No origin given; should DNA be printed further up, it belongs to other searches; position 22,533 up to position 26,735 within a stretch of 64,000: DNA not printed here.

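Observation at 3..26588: A 26.6-kb uninterrupted ORF of more than 8,861 codons, still open at the window edge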

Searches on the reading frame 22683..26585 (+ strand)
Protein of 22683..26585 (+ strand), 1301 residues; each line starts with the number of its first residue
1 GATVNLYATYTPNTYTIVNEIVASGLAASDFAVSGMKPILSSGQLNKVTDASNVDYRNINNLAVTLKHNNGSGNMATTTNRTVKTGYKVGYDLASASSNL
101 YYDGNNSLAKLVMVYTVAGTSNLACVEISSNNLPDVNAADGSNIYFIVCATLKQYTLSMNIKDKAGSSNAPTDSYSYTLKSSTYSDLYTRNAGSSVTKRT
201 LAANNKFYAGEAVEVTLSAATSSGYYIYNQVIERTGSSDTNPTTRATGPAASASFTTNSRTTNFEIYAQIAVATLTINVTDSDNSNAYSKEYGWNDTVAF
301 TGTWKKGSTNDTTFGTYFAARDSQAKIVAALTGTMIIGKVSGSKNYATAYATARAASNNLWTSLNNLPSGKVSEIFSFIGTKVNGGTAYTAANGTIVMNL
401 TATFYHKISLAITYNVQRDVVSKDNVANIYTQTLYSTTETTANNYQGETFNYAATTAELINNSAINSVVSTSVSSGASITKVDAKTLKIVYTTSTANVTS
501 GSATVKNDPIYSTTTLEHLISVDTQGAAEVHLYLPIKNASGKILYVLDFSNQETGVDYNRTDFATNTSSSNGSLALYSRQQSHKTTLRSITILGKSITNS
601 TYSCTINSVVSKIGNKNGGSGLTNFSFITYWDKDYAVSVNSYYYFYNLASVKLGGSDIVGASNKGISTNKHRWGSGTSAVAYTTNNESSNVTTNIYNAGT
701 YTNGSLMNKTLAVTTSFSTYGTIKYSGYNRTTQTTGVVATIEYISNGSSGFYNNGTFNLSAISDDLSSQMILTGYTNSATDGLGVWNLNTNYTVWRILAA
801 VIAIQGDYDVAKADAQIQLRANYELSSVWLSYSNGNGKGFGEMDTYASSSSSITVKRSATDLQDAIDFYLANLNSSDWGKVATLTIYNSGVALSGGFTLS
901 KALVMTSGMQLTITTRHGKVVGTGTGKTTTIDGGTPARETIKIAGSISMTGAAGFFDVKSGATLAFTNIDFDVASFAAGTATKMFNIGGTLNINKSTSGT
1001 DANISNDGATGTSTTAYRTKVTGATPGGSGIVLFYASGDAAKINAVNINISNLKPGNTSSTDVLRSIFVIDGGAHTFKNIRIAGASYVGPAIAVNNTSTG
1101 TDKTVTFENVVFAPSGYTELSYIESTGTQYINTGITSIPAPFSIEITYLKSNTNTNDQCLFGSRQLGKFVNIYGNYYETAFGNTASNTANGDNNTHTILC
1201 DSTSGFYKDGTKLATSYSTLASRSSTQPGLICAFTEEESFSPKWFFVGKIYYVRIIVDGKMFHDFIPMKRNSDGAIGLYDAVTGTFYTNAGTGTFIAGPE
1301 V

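Call 8: find_homologous_proteins(query=window:22683-26585:+, max_evalue=0.00001)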
Query window:22683-26585:+ (1301 aa): 1 proteins with E <= 0.00001 among 8000 candidates.
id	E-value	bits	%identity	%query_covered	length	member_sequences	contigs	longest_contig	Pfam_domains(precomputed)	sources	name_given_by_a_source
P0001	0.0e+0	1145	57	85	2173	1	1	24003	PF09479.17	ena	-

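Call 16: search_solved_structures(query=window:22710-26585:+, max_evalue=1)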
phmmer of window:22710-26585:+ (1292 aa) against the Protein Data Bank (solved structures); distinct sequences matched with E-value up to 1: 0.

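Call 23: find_encoding_contigs(protein=P0001, flank=10000, max_places=4)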
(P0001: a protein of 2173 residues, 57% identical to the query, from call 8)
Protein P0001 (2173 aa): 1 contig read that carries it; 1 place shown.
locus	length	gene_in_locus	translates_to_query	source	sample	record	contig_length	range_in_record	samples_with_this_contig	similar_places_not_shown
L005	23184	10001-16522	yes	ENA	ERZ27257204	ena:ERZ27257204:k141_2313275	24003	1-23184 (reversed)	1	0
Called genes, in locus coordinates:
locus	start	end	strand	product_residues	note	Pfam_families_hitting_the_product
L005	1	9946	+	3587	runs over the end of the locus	?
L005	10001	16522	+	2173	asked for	PF09479:Flg_new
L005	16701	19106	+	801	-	PF00133:tRNA-synt_1, PF01406:tRNA-synt_1e (faint), PF09334:tRNA-synt_1g, PF13603:tRNA-synt_1_2, PF00133:tRNA-synt_1, PF08264:Anticodon_1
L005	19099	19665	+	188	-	PF00588:SpoU_methylase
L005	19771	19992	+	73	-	-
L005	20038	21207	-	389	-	PF25198:Spore_GerAC_N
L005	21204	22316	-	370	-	PF03845:Spore_permease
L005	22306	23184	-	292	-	?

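Call 43: search_protein_representatives(protein=window:22710-26072:+)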
Query: 1121 residues. Proteins with E-value up to 0.001 (for the whole library): 1; up to 1e-10: 1; up to 1e-30: 1. The best 1 are listed.
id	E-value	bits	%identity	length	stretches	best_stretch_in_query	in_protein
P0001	0.0e+00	1141.9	62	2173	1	1-1103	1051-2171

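Call 65: predict_structure(alignment_id=A3)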
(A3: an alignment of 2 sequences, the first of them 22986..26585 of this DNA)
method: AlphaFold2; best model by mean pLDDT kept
length: 1200 residues; sequences in the alignment: 2
mean_pLDDT: 34.0   pTM: 0.32
mean pLDDT of the five models: 34.0, 31.1, 29.4, 27.0, 26.6
residues with pLDDT >= 90: 0; 70-90: 5; 50-70: 117; < 50: 1078
segments of 3 or more residues with pLDDT < 50: 1-28, 45-55, 64-70, 75-85, 97-853, 859-861, 866-880, 894-928, 951-961, 983-985, 996-998, 1012-1200
pLDDT, mean of each block of 10 residues (from residue 1): 31 40 40 53 46 48 48 45 48 48 27 29 30 28 26 34 30 33 34 29 30 26 24 24 30 31 31 28 23 23 22 24 25 24 23 23 24 34 37 33 31 32 34 37 35 28 27 29 30 28 30 33 27 21 26 33 31 32 38 33 28 23 23 24 24 23 25 30 25 28 26 29 30 29 25 25 41 39 39 38 43 35 25 34 42 48 49 40 62 42 29 28 40 66 60 42 62 62 52 55 55 40 39 28 29 27 23 22 29 30 38 38 34 33 35 35 41 44 40 30
secondary structure, 60 per line:
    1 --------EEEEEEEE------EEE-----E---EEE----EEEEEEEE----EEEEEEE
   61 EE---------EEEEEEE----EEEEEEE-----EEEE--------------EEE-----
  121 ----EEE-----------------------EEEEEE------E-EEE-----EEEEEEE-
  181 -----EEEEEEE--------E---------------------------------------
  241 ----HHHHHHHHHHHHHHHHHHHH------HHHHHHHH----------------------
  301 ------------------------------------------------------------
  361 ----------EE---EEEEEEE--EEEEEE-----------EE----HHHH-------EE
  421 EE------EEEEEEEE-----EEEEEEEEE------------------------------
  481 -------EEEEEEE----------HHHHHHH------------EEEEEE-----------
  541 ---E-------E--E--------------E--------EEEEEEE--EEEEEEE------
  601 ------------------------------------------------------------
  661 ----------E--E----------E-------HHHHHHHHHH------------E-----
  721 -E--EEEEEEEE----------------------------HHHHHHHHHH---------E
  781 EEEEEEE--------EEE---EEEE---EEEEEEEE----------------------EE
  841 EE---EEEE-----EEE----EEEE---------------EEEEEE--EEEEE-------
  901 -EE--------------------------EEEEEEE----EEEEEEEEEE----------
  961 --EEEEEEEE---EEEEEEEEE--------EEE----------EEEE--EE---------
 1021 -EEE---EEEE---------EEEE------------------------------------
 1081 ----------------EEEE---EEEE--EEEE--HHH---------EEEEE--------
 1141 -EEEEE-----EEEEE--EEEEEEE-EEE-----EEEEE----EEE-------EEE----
elements in order (helices of 4 or more, strands of 3 or more residues): E9-16 E23-25 E35-37 E42-49 E54-62 E72-78 E83-89 E95-98 E113-115 E125-127 E151-156 E165-167 E173-179 E186-192 H245-264 H271-278 E376-382 E385-390 H408-411 E419-422 E429-436 E442-450 E488-494 H505-511 E524-529 E579-585 E588-594 H693-702 E725-732 H761-770 E780-787 E796-798 E802-805 E809-816 E839-842 E846-849 E855-857 E862-865 E881-886 E889-893 E930-936 E941-950 E963-970 E974-982 E991-993 E1004-1007 E1022-1024 E1028-1031 E1041-1044 E1097-1100 E1104-1107 E1110-1113 E1128-1132 E1142-1146 E1152-1156 E1159-1165 E1167-1169 E1175-1179 E1184-1186 E1194-1196
